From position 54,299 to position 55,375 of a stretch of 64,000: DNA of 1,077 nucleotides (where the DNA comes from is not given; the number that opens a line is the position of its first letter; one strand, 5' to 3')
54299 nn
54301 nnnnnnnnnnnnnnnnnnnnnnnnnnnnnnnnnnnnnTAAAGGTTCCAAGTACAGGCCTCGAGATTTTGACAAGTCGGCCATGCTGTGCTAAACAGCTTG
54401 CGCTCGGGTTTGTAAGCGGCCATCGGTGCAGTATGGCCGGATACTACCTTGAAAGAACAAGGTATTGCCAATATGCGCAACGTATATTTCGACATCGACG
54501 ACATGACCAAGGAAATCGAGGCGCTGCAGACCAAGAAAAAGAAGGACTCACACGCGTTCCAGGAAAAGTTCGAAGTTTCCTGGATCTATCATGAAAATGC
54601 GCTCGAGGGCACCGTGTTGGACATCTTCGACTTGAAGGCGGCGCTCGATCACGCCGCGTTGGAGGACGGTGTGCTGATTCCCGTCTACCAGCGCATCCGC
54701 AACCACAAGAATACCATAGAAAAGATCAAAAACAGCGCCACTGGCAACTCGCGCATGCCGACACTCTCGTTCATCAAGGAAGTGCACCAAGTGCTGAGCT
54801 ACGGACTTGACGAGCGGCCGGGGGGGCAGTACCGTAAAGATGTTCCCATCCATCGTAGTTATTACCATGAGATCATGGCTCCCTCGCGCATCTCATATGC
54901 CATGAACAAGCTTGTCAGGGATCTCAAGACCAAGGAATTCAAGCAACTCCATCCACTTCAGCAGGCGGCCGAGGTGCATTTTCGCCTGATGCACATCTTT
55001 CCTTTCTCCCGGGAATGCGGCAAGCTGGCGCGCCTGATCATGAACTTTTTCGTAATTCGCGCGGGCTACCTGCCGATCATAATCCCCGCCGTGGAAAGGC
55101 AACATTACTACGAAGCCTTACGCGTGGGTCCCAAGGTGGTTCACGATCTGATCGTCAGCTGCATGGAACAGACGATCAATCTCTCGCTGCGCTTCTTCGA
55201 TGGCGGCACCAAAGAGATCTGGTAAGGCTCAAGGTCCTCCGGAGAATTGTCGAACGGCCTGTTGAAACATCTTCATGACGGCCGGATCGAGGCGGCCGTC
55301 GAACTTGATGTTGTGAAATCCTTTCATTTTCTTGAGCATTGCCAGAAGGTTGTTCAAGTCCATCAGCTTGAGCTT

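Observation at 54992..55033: Fic protein with degenerate active-site motif immediately downstream of the giant sensor kinase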

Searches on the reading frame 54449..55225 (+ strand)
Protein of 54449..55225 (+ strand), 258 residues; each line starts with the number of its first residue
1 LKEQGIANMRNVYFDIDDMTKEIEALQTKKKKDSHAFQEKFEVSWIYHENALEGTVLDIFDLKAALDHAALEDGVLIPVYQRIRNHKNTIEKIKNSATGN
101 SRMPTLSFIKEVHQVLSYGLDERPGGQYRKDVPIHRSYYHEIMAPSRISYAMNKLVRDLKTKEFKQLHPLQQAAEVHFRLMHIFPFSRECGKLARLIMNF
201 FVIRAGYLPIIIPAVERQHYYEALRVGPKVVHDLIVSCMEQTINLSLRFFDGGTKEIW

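Call 3: search_protein_families(library=pfam, proteins=[window:54449-55225:+], max_evalue=1)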
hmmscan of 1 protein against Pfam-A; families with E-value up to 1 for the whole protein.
window:54449-55225:+ (258 aa): 3 families
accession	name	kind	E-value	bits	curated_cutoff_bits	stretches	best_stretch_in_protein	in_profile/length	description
PF02661.23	Fic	-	3.1e-12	47.6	24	1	105-201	3-92/93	Fic/DOC family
PF16830.10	NBD94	-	0.074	14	25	0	8-30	13-35/91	Nucleotide-Binding Domain 94 of RH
PF06810.17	Phage_scaffold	-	0.088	13.2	35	1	6-74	57-129/170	Phage capsid assembly scaffolding protein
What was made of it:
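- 54473..55225 (+): Coding sequence of the degenerate FICD-like (class II type) Fic protein, 250 aa from ATG 54473. The mechanical ORF starts at TTG 54449 (258 aa). Pfam Fic at 47.6 bits (call 3).
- On Fic/Doc (Fido) superfamily, Pfam PF02661: Residues 105-201 cover profile positions 3-92 of 93 (call 3).
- Checked: The protein matches Pfam Fic PF02661 at 47.6 bits, against a cut-off of 24 (call 3).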

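Call 4: search_protein_families(library=ncbifam, proteins=[window:54449-55225:+], max_evalue=1)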
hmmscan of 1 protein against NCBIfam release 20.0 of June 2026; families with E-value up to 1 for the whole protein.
window:54449-55225:+ (258 aa): 2 families
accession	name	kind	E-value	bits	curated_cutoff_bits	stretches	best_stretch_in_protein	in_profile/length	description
TIGR02613.1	mob_myst_B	hypoth_equivalog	0.00018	21.4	124.4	1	103-210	48-149/186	mobile mystery protein B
NF041381.1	XopAC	subfamily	0.0052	15.5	450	1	164-222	373-431/451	XopAC/AvrAC family type III secretion system effector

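Call 5: search_solved_structures(query=window:54449-55225:+, max_evalue=10, show_alignments=3)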
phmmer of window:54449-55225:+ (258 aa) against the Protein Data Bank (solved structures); distinct sequences matched with E-value up to 10: 18.
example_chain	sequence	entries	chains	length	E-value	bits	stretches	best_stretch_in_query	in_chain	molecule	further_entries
6i7i_A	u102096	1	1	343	1.1e-18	71.1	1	13-244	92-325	Adenosine monophosphate-protein transferase FICD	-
6i7h_A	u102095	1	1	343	1.9e-18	70.3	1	13-244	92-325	Adenosine monophosphate-protein transferase FICD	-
6i7g_A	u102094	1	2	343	2.1e-18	70.1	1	13-244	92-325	Adenosine monophosphate-protein transferase FICD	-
4u04_A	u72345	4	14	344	2.1e-18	70.1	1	13-244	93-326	Adenosine monophosphate-protein transferase FICD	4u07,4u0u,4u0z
6i7j_A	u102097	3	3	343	1e-17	67.9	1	13-244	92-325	Adenosine monophosphate-protein transferase FICD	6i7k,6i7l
7b7z_A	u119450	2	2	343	1.3e-17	67.5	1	13-244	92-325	Protein adenylyltransferase FICD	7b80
4u0s_A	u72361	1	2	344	1.9e-17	67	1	13-244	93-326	Adenosine monophosphate-protein transferase FICD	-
9yz5_A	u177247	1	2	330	2e-17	67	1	13-243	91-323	Protein adenylyltransferase FICD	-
6zmd_B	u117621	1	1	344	1.9e-16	63.8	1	13-227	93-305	Protein adenylyltransferase FICD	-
3cuc_A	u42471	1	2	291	5e-15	59.1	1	19-224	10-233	Protein of unknown function with a Fic domain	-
5jj6_A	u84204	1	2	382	1.2e-13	54.6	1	39-227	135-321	Adenosine monophosphate-protein transferase FICD homolog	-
5jj7_A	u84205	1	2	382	1.1e-12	51.4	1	39-227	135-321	Adenosine monophosphate-protein transferase FICD homolog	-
4rgl_A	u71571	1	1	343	0.0018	21.2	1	80-227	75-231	Filamentation induced by cAMP protein Fic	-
4x2e_A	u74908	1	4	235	0.059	16.3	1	26-220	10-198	Fic family protein putative filamentation induced by cAMP protein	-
3n3u_A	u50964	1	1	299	0.31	13.9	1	157-208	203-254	Adenosine monophosphate-protein transferase ibpA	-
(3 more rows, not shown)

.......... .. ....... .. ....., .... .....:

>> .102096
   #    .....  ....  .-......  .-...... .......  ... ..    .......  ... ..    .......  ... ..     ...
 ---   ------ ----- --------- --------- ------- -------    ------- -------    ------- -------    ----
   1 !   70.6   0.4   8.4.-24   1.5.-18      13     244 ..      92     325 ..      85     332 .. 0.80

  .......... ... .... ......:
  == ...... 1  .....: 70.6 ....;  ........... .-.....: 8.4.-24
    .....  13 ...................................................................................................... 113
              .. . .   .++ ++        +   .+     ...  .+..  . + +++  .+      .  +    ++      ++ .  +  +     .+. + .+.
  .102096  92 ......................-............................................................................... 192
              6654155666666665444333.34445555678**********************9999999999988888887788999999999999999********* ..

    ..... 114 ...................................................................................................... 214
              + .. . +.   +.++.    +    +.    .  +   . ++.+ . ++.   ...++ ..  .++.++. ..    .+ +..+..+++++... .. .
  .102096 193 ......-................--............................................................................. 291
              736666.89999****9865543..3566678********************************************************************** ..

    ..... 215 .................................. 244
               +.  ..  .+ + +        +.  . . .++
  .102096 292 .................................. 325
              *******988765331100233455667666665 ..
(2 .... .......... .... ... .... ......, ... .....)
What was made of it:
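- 54473..55225 (+): FICD E=1e-18 (call 5).
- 54998..55033 (+): Degenerate active-site loop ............, residues 176-187 (250-aa numbering). It aligns to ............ of FICD. Family consensus: (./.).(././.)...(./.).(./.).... Ungapped alignment to FICD (call 5).
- Checked: The alignment is ungapped through the active site: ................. against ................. (call 5).
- FICD at E=1e-18 with an ungapped active-site alignment (call 5). Multiple catalytic residues are lost (call 5).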

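Call 6: find_homologous_proteins(query=window:54449-55225:+, max_evalue=0.001)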
Query window:54449-55225:+ (258 aa): 47 proteins with E <= 0.001 among 424 candidates.
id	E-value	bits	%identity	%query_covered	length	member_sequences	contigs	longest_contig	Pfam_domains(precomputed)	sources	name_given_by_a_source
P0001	5.3e-159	545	94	100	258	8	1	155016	PF02661.24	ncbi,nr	ncbi:MAG TPA: Fic family protein [Myxococcota bacterium]|nr:Fic family protein [Myxococcota bacteriu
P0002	5.2e-128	444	76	97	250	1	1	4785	PF02661.24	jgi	jgi:Fic family protein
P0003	3.6e-124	431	73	97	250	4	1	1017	PF02661.24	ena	-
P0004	5.3e-119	414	69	97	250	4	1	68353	PF02661.24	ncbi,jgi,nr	ncbi:MAG: Fic family protein [Deltaproteobacteria bacterium]|nr:Fic family protein [Deltaproteobacte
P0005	1.0e-114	400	69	97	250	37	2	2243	PF02661.24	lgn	-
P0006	1.9e-113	396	68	97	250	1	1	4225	PF02661.24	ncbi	-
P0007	9.4e-111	387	66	97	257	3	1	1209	PF02661.24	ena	-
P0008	5.7e-110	385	65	97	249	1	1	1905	PF02661.24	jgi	jgi:Fic family protein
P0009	5.3e-109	382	66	97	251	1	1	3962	PF02661.24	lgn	-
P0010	5.2e-107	375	64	97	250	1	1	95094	PF02661.24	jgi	jgi:Fic family protein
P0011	7.7e-107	375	65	96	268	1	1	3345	PF02661.24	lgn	-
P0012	7.4e-106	371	61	99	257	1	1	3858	PF02661.24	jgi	jgi:Fic family protein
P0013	1.2e-104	367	65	94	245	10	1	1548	PF02661.24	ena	-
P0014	3.4e-104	366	60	98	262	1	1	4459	PF02661.24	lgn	-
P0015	9.6e-104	364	65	95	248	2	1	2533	PF02661.24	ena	-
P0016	1.0e-103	364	66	94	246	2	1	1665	PF02661.24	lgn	-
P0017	2.9e-103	363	64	95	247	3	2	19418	PF02661.24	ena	-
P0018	3.8e-103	363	64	95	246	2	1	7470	PF02661.24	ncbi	-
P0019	9.4e-102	358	64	94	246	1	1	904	PF02661.24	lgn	-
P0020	1.3e-101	358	60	97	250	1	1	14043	PF02661.24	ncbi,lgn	-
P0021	2.8e-101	356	62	94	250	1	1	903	PF02661.24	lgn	-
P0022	5.7e-101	355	65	94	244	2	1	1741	PF02661.24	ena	-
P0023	1.8e-100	354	63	94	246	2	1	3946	PF02661.24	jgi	-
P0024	4.3e-100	353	64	93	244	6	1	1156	PF02661.24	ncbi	-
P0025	4.6e-98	346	62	93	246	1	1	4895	PF02661.24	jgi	jgi:Fic family protein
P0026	1.6e-97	344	60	93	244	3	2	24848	PF02661.24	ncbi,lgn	-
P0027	4.5e-97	343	59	97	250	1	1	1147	PF02661.24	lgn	-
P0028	7.2e-97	342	60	96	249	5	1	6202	PF02661.24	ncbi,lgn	-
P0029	1.7e-96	341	60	95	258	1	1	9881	PF02661.24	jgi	jgi:Fic family protein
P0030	2.9e-96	340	60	94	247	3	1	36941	PF02661.24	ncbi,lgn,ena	-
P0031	1.4e-94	335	58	93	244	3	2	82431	PF02661.24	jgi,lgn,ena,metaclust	metaclust:\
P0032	2.0e-94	334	59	96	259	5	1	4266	PF02661.24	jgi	-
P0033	2.7e-94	334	59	95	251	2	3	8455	PF02661.24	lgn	-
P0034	1.1e-93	332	57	94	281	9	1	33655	PF02661.24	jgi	-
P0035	7.1e-93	329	58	97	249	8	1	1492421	PF02661.24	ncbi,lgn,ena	-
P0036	1.4e-92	328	68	82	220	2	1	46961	PF02661.24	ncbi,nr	ncbi:MAG: Fic family protein [Deltaproteobacteria bacterium]|nr:Fic family protein [Deltaproteobacte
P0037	1.9e-92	327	58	96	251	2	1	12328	PF02661.24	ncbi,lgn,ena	-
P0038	4.1e-91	323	57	98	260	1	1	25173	PF02661.24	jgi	jgi:Fic family protein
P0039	7.8e-86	306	59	84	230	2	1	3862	PF02661.24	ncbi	-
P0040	6.8e-81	290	53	93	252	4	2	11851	PF02661.24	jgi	-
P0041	6.4e-53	198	39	94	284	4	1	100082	PF02661.24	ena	-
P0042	5.4e-51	192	43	83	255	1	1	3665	PF02661.24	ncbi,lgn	-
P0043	5.0e-47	179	41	85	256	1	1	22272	PF02661.24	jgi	jgi:Fic family protein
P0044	5.9e-46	175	36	95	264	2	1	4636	PF02661.24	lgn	-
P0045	8.4e-40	155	35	93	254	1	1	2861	PF02661.24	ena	-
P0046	3.0e-14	71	28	71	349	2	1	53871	PF01381.29,PF13560.13,PF02661.24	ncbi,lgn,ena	-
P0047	1.5e-13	69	25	77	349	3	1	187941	PF01381.29,PF13560.13,PF02661.24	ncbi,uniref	ncbi:Fic family protein [Flavobacterium sp. W22_SRS_FP1]|uniref:Fic family protein n=1 Tax=Flavobact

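Call 10: find_related_loci(query=A1, collection=genome_contigs, flank=10000)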
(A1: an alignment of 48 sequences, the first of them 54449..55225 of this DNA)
Query A1 (258 aa) in genome_contigs; peptide patterns used: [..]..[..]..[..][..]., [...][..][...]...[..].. (x = any residue, [..] = any of these).
599 stretches matched a pattern (row limit reached: there are more); 568 encode a relative of the query (tblastn E <= 1e-3); the best 80 are kept; 80 distinct loci.
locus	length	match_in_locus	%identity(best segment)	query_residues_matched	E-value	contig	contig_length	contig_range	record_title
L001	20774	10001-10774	94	1-258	3e-169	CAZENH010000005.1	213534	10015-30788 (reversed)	MAG TPA_asm: uncultured Myxococcales bacterium isolate binchicken_co150_700 genome assembly, contig: NODE_35_length_2135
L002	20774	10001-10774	93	1-258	2e-166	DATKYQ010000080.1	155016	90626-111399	MAG TPA_asm: Myxococcota bacterium isolate SMAG_U14223 k141_579996, whole genome shotgun sequence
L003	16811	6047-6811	68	3-257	8e-126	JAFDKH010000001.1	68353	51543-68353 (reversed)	MAG: Deltaproteobacteria bacterium isolate Meg22_46_Bin_104 Meg22_46_Bin_104_scaffold_165, whole genome shotgun sequence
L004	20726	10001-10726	63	9-250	1e-108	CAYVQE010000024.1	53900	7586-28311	MAG TPA_asm: uncultured Myxococcales bacterium isolate SRP141376_co4_87 genome assembly, contig: NODE_1092_length_53900_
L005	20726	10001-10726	64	9-250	2e-108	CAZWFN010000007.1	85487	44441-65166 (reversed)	MAG TPA_asm: uncultured Myxococcales bacterium isolate SRP332253_co1_126 genome assembly, contig: NODE_247_length_85487_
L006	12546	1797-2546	60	9-258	9e-108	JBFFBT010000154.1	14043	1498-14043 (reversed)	MAG: Myxococcota bacterium isolate Mix_mud12.2021.10.11 k141_1220289_length_14043_cov_9.8400, whole genome shotgun seque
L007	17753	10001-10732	63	9-252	9e-108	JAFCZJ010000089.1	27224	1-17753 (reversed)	MAG: Deltaproteobacteria bacterium isolate AB_03_Bin_195 AB_03_Bin_195_scaffold_1349, whole genome shotgun sequence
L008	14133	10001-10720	65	9-248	1e-105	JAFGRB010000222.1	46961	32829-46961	MAG: Deltaproteobacteria bacterium isolate Zod_Metabat.807 k87_5694310, whole genome shotgun sequence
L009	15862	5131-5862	59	5-248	2e-103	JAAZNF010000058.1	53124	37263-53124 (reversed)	MAG: Myxococcales bacterium isolate AS27yjCOA_137 64616_AS27, whole genome shotgun sequence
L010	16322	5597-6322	60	9-250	1e-102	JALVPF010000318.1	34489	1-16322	MAG: Myxococcales bacterium isolate A3_metabat1_scaf2bin.099 A3_NODE_337_length_34489_cov_2.370496, whole genome shotgun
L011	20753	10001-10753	57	7-258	1e-99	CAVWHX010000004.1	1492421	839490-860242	MAG: uncultured delta proteobacterium isolate MFD01476.bin.2.53 genome assembly, contig: contig_46447, whole genome shot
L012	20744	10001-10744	59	7-254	1e-99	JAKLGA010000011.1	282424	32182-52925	MAG: Myxococcota bacterium isolate RA.bin29 RA.bin29_11, whole genome shotgun sequence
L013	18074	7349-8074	62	9-250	2e-104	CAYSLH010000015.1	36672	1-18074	MAG TPA_asm: uncultured Myxococcales bacterium isolate SRP163575_co1_108 genome assembly, contig: NODE_2141_length_36672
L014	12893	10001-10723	40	8-248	1e-67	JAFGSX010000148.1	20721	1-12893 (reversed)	MAG: Deltaproteobacteria bacterium isolate Zod_Metabat.937 k87_3728970, whole genome shotgun sequence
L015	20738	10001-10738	40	9-256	8e-62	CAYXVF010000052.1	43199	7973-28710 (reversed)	MAG TPA_asm: uncultured Bdellovibrionales bacterium isolate SRP141376_co3_27 genome assembly, contig: NODE_2171_length_4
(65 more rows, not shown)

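Call 30: predict_structure(alignment_id=A1)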
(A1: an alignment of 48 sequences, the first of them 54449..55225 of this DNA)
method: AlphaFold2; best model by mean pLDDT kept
length: 258 residues; sequences in the alignment: 48
mean_pLDDT: 87.9   pTM: 0.87
mean pLDDT of the five models: 87.9, 87.9, 87.8, 87.8, 87.2
residues with pLDDT >= 90: 173; 70-90: 58; 50-70: 21; < 50: 6
segments of 3 or more residues with pLDDT < 50: 1-4
pLDDT, mean of each block of 10 residues (from residue 1): 58 93 94 90 92 83 75 64 92 93 94 93 84 69 94 98 96 98 93 97 96 94 93 97 93 60
secondary structure, 60 per line:
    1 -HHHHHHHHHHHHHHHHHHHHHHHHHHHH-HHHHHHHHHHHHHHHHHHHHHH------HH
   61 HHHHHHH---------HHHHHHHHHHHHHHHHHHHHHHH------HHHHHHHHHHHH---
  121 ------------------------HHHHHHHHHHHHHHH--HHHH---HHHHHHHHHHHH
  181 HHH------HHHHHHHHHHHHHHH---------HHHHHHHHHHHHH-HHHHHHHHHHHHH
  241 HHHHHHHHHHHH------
elements in order: H2-29 H31-52 H59-67 H77-99 H106-117 H145-159 H162-165 H169-183 H190-204 H214-226 H228-252
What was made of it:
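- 54473..55225 (+): AF2 pLDDT 87.9 and pTM 0.87 (call 30).
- On Fic/Doc (Fido) superfamily, Pfam PF02661: AF2 model pLDDT 87.9 (call 30).
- The model's confidence in the flap is only about 69 (call 30). The structure model is confident (call 30).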

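Call 32: search_protein_representatives(alignment_id=A1)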
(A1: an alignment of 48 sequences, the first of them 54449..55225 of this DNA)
Query: 48 sequences, 250 profile positions. Proteins with E-value up to 0.001 (for the whole library): 15095; up to 1e-10: 4949; up to 1e-30: 527. The best 150 are listed.
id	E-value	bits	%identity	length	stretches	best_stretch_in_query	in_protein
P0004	6.6e-122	421.8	-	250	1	1-245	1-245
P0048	8.1e-87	306.8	-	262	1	2-245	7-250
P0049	3.7e-84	298.1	-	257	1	1-246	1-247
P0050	2.3e-81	289.0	-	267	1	1-245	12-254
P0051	1.2e-80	286.6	-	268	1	3-245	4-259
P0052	4.4e-80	284.8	-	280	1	6-246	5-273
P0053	1.3e-79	283.2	-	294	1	5-243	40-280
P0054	4.0e-79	281.6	-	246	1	1-244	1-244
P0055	7.4e-79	280.8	-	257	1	3-244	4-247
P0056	1.3e-78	280.0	-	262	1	1-245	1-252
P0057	3.7e-78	278.5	-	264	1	6-245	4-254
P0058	3.8e-77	275.2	-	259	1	2-246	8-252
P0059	7.3e-75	267.7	-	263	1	1-244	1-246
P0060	9.5e-75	267.3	-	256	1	1-245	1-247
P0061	2.0e-74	266.3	-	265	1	4-244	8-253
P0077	1.6e-66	240.3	-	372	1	8-247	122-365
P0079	2.4e-66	239.8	-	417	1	1-244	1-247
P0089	3.7e-64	232.6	-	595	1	7-246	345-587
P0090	7.0e-64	231.7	-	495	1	7-243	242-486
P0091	1.4e-63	230.7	-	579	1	7-245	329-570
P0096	1.3e-62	227.6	-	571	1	7-246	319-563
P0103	6.3e-62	225.3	-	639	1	8-245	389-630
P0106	2.7e-61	223.2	-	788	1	7-246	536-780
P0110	1.7e-60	220.6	-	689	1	7-239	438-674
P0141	1.2e-49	185.1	-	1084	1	5-238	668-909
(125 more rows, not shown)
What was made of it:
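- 527 clusters at 50% identity score E<1e-30 (call 32).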

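Call 34: fold_search(model_id=the predicted structure, library=pdb)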
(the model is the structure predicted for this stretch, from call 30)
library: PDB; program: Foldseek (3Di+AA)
matches with E <= 10: 299; with E <= 0.001: 47
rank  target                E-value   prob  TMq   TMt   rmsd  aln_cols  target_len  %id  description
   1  4u04_A                7.1e-12  1.00  0.82  0.68   2.8       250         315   23  Structure of a eukaryotic fic domain containing protein (released 2014-12-10)
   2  4u04_B                1.0e-11  1.00  0.85  0.69   2.1       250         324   23  Structure of a eukaryotic fic domain containing protein (released 2014-12-10)
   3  9yz5_A                1.8e-11  1.00  0.87  0.69   2.1       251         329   22  human FicD bound with farnesyl pyrophosphate (released 2026-02-25)
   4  7b7z_A                2.1e-11  1.00  0.89  0.69   3.3       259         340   22  DeAMPylation complex of monomeric FICD and AMPylated BiP (state 1) (released 2021-07-07)
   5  6i7i                  3.0e-11  1.00  0.89  0.69   2.3       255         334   23  Crystal structure of dimeric FICD mutant K256A complexed with MgATP (released 2019-09-25)
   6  6i7k                  3.0e-11  1.00  0.86  0.68   2.4       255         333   24  Crystal structure of monomeric FICD mutant L258D complexed with MgATP (released 2019-09-25)
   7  6i7l                  4.0e-11  1.00  0.89  0.69   2.2       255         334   22  Crystal structure of monomeric FICD mutant L258D complexed with MgAMP-PNP (released 2019-09-25)
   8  6i7g_B                4.8e-11  1.00  0.88  0.68   2.2       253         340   22  Crystal structure of dimeric wild type FICD complexed with ATP (released 2019-09-25)
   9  6i7h                  5.3e-11  1.00  0.87  0.69   2.2       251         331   23  Crystal structure of dimeric FICD mutant K256S (released 2019-09-25)
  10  4u0u_A                5.5e-11  1.00  0.89  0.70   2.3       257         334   22  Wild type eukaryotic fic domain containing protein with ADP (released 2014-12-10)
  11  6zmd_B                6.1e-11  1.00  0.86  0.68   2.4       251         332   22  Crystal structure of HYPE covalently tethered to BiP bound to AMP-PNP (released 2021-04-14)
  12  3cuc_B                8.9e-11  1.00  0.81  0.78   3.5       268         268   23  CRYSTAL STRUCTURE OF A FIC DOMAIN CONTAINING SIGNALING PROTEIN (BT_2513) FROM BACTEROIDES THETAIOTAOMICRON VPI-5482 AT (released 2008-04-29)
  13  4u0s_B                9.3e-11  1.00  0.88  0.70   2.0       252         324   22  Structure of Eukaryotic fic domain containing protein with ADP (released 2014-12-10)
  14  4u0z_A                1.1e-10  1.00  0.83  0.67   2.9       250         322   22  Eukaryotic Fic Domain containing protein with bound APCPP (released 2014-12-10)
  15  4u0z_F                1.2e-10  1.00  0.83  0.67   2.9       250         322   22  Eukaryotic Fic Domain containing protein with bound APCPP (released 2014-12-10)
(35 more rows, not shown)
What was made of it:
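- On Fic/Doc (Fido) superfamily, Pfam PF02661: Foldseek TM 0.82-0.89, rmsd 2.0-3.4 A to FICD structures, probability 1.00 (call 34).
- AF2 pLDDT 87.9 (call 30) and Foldseek TM 0.82-0.89 to FICD structures (call 34).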
